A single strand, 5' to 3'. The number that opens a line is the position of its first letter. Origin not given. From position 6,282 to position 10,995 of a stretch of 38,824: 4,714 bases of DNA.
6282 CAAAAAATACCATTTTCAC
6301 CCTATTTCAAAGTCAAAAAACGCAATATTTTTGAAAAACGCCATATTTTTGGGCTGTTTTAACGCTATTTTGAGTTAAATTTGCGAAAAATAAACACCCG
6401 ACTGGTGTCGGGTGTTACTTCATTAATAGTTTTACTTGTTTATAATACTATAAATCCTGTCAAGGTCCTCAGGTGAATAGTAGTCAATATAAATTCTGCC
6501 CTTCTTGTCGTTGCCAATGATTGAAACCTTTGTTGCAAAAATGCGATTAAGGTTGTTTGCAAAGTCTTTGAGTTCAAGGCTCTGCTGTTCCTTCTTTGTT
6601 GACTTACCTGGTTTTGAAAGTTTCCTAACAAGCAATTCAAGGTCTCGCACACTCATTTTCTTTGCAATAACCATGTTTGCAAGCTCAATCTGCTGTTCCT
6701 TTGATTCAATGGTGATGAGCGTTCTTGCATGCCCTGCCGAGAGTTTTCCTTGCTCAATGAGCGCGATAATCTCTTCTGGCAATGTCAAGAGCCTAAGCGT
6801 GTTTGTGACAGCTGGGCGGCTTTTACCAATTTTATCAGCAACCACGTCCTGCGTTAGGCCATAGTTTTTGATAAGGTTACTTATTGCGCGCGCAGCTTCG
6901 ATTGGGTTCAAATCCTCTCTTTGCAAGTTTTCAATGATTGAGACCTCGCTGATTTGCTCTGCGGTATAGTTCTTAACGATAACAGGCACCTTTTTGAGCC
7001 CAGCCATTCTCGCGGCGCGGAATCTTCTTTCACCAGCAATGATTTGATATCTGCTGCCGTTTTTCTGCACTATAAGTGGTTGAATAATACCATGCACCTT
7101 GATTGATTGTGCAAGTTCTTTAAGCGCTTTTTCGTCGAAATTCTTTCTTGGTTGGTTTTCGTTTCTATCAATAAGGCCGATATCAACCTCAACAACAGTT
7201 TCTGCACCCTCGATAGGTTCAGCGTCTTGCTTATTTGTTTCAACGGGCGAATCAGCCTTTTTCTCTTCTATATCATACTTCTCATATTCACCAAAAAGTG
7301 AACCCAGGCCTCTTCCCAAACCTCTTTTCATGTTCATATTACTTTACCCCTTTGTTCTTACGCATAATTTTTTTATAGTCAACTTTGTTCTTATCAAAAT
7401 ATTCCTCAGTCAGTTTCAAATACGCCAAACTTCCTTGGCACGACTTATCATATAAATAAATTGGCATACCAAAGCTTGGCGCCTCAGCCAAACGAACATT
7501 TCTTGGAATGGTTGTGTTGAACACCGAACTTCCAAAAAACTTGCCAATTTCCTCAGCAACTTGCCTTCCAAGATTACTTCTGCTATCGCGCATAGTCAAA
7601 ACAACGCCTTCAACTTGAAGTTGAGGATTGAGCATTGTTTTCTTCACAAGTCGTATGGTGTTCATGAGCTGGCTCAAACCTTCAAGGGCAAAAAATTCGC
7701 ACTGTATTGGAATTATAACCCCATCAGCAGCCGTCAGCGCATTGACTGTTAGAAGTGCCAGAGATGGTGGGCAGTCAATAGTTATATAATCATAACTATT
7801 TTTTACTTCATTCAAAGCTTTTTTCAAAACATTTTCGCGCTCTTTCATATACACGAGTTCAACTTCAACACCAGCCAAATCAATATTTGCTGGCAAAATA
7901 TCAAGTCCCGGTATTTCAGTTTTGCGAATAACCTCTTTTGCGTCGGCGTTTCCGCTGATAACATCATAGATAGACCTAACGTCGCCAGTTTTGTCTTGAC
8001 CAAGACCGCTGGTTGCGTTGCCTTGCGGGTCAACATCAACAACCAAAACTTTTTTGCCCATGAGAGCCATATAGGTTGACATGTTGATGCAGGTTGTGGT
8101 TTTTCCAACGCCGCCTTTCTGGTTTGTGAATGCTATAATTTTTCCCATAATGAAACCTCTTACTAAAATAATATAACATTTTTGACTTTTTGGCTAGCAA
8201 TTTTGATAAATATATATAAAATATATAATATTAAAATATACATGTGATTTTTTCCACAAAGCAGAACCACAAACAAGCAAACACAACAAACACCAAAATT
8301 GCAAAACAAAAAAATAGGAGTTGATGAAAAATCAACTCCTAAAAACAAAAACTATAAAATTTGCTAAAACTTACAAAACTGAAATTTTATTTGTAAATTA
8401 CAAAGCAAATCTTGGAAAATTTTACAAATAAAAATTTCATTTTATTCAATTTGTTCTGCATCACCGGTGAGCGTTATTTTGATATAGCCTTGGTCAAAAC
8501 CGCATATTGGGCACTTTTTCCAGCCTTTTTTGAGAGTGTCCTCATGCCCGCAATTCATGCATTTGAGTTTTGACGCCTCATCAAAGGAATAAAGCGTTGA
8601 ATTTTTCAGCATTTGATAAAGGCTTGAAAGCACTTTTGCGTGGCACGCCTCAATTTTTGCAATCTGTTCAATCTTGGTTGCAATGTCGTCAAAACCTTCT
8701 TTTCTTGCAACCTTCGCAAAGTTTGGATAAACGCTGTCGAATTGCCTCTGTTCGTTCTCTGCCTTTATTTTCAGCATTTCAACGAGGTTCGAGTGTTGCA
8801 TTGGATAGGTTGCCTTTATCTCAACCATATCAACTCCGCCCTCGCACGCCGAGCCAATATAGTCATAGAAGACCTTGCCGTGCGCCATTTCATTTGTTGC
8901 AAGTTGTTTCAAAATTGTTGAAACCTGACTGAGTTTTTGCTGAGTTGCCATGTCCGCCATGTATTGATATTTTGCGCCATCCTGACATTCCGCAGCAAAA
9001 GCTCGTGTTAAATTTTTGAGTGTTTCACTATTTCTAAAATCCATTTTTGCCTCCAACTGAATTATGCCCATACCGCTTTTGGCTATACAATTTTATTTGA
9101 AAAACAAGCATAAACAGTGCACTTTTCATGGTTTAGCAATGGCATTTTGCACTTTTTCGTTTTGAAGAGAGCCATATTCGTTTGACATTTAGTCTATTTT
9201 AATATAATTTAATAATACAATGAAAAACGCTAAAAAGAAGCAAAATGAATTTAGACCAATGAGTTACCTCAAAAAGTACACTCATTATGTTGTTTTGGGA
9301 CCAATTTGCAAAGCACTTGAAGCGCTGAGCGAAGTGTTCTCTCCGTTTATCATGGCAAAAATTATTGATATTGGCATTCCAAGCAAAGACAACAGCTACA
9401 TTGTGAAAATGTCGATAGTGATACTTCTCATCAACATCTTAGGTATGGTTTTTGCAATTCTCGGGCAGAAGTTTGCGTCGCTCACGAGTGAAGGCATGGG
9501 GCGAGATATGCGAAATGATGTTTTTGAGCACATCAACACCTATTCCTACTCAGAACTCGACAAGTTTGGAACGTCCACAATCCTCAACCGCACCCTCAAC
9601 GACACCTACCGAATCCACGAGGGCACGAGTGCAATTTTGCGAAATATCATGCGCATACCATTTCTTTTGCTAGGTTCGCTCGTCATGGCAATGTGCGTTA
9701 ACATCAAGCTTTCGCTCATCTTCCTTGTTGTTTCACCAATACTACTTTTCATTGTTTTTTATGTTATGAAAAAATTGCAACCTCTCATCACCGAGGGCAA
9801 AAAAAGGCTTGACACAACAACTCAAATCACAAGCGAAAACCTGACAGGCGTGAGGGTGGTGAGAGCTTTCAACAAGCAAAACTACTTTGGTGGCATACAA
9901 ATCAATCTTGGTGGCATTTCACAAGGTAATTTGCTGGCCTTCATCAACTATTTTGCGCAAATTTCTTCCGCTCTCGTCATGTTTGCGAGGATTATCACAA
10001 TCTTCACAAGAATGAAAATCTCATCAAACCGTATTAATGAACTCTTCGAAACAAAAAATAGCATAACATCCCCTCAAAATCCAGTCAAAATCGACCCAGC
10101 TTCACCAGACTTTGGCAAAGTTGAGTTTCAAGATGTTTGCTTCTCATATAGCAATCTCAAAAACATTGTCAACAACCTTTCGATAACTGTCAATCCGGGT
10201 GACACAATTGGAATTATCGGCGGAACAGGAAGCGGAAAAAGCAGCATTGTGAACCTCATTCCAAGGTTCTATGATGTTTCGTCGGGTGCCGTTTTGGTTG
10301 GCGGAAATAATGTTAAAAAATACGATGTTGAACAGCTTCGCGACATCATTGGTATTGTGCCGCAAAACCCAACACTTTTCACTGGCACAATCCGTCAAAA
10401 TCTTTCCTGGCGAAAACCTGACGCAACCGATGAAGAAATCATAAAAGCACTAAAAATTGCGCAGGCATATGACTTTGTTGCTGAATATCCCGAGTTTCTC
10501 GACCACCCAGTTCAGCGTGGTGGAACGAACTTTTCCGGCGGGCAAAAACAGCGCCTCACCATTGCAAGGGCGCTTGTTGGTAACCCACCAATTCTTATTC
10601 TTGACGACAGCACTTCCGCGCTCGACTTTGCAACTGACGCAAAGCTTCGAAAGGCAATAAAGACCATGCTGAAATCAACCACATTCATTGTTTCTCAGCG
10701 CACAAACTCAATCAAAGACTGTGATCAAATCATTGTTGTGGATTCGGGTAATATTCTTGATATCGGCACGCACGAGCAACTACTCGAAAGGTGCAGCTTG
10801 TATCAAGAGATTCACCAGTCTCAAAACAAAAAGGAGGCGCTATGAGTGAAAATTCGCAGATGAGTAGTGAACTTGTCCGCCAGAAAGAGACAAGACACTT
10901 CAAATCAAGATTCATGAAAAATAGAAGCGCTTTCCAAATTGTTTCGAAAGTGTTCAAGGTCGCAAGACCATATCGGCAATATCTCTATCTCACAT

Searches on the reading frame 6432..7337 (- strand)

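Call 5: search_protein_families(library=pfam, proteins=[window:6432-7337:-])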
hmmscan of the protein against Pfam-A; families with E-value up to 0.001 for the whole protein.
window:6432-7337:- (301 aa): 3 families
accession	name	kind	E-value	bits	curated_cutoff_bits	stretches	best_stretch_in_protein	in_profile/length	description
PF17762.8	HTH_ParB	-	1.5e-36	125.1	22.6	1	141-241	1-101/102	ParB HTH domain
PF02195.25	ParB_N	-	6.1e-34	116.4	26.3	1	47-139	2-95/95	ParB N-terminal domain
PF23552.2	ParB_C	-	7.8e-05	22.5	23.8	1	256-299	5-49/50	ParB dimerisation domain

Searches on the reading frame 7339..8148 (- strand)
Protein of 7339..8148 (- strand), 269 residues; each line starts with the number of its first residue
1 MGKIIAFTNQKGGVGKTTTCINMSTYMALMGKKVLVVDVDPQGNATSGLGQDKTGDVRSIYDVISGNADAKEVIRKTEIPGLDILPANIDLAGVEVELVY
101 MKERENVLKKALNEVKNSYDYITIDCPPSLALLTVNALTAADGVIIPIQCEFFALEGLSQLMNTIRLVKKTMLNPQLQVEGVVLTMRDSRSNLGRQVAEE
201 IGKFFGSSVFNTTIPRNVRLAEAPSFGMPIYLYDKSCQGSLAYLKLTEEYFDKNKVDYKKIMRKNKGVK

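Call 5: search_protein_families(library=pfam, proteins=[window:7339-8148:-])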
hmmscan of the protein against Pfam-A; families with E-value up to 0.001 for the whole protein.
window:7339-8148:- (269 aa): 9 families
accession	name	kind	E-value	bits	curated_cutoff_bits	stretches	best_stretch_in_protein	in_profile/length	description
PF13614.12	AAA_31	-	6.1e-70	235.2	27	1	3-179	2-177/177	AAA domain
PF01656.29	CbiA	-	1.3e-27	96.7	25.4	1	5-230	1-125/125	CobQ/CobB/MinD/ParA nucleotide binding domain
PF09140.17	MipZ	-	7.1e-14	52.2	20.7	2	86-170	65-151/262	ATPase MipZ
PF00142.24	Fer4_NifH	-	1.4e-11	44.8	25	1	10-256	7-250/271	4Fe-4S iron sulfur cluster binding proteins, NifH/frxC family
PF10609.15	ParA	-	3e-09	37.1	27.1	1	3-166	4-161/246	NUBPL iron-transfer P-loop NTPase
PF06564.18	CBP_BcsQ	-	4.5e-08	33.3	21.3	1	4-151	3-148/234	Cellulose biosynthesis protein BcsQ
PF02374.21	ArsA_ATPase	-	2.2e-07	30.8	24.3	1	7-72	5-66/305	Anion-transporting ATPase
PF00448.28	SRP54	-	0.0002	21.5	22.7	0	13-40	11-38/196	SRP54-type protein, GTPase domain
PF03029.23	ATP_bind_1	-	0.00051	20.3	27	0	13-127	6-99/240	Conserved hypothetical ATP binding protein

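Call 11: find_encoding_contigs(protein=window:7339-8148:-, flank=10000, max_places=4)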
Protein window:7339-8148:- (269 aa): 1 contig read that carries it; 1 place shown.
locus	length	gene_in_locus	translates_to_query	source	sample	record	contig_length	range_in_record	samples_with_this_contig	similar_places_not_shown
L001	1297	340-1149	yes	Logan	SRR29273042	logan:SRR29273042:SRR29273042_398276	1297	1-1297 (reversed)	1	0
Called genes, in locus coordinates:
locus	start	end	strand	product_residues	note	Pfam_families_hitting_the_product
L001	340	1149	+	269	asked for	PF00142:Fer4_NifH, PF01656:CbiA, PF02374:ArsA_ATPase (weak), PF06564:CBP_BcsQ, PF09140:MipZ (weak), PF10609:ParA, PF13614:AAA_31, PF09140:MipZ (weak)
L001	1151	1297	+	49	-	?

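Call 18: list_cluster_members(proteins=[window:7339-8148:-, window:6432-7337:-, window:8442-9071:-, window:1202-3577:-, window:12832-13725:-, window:4371-5114:+])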
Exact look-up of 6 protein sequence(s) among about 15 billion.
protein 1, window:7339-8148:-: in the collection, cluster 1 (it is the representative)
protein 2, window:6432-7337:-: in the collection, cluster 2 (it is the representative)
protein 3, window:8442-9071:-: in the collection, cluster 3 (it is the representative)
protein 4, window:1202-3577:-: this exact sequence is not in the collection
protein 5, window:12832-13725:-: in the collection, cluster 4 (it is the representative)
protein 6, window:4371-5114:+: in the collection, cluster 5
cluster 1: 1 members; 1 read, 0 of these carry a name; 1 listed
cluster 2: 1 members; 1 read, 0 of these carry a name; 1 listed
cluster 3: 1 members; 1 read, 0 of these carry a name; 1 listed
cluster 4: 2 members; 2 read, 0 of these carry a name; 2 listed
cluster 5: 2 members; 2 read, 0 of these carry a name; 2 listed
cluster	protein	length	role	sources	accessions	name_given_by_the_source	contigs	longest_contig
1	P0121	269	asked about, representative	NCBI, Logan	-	-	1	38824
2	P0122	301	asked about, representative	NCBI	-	-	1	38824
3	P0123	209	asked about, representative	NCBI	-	-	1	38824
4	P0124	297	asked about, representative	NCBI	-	-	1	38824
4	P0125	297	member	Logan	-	-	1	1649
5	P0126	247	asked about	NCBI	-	-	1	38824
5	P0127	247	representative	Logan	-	-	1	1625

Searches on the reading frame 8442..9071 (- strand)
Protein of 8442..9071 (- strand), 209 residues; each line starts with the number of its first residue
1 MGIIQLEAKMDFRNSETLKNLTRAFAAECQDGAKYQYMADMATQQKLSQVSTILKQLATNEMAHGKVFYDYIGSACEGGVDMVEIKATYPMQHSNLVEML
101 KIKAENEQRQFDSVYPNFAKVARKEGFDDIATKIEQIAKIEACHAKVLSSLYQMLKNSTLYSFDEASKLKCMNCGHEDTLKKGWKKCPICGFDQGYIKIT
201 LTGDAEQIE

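Call 5: search_protein_families(library=pfam, proteins=[window:8442-9071:-])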
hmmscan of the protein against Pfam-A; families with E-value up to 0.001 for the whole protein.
window:8442-9071:- (209 aa): 4 families
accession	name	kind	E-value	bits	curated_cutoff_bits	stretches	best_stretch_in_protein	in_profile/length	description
PF02915.23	Rubrerythrin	-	1.6e-21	77.6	22.8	2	19-152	1-137/137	Rubrerythrin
PF00210.30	Ferritin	-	8.9e-06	26.1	24.5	1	19-153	2-137/142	Ferritin-like domain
PF21349.2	RUBY_RBDX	-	0.00028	20.7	26.5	1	170-195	2-27/30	Rubrerythrin, rubredoxin-like domain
PF13248.11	Zn_ribbon_3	-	0.00052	19.8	27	1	168-191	2-23/26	zinc-ribbon domain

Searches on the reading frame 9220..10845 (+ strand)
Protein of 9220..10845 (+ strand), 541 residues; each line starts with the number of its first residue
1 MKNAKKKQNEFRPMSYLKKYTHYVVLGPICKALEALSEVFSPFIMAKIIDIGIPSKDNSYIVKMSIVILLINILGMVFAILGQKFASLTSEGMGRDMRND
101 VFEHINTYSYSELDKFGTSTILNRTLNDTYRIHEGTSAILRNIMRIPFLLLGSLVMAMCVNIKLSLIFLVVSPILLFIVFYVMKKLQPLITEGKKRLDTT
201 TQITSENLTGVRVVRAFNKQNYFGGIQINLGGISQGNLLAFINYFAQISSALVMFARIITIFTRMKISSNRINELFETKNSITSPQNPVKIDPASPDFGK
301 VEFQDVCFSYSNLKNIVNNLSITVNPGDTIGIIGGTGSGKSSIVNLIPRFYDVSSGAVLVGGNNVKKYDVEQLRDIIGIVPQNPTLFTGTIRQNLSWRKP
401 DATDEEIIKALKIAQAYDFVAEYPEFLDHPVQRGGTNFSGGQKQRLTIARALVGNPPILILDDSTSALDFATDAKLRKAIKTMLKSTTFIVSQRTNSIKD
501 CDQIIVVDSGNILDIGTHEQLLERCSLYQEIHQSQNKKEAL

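Call 5: search_protein_families(library=pfam, proteins=[window:9220-10845:+])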
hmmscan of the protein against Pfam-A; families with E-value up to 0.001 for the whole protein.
window:9220-10845:+ (541 aa): 3 families
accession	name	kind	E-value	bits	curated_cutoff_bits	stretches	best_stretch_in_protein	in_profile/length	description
PF00664.28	ABC_membrane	-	7.2e-37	128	28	1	25-223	2-202/274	ABC transporter transmembrane region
PF00005.33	ABC_tran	-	2.2e-30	106.5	25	1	317-466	1-137/137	ABC transporter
PF02463.25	SMC_N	-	1.6e-08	34.7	40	1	358-507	111-211/220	RecF/RecN/SMC N terminal domain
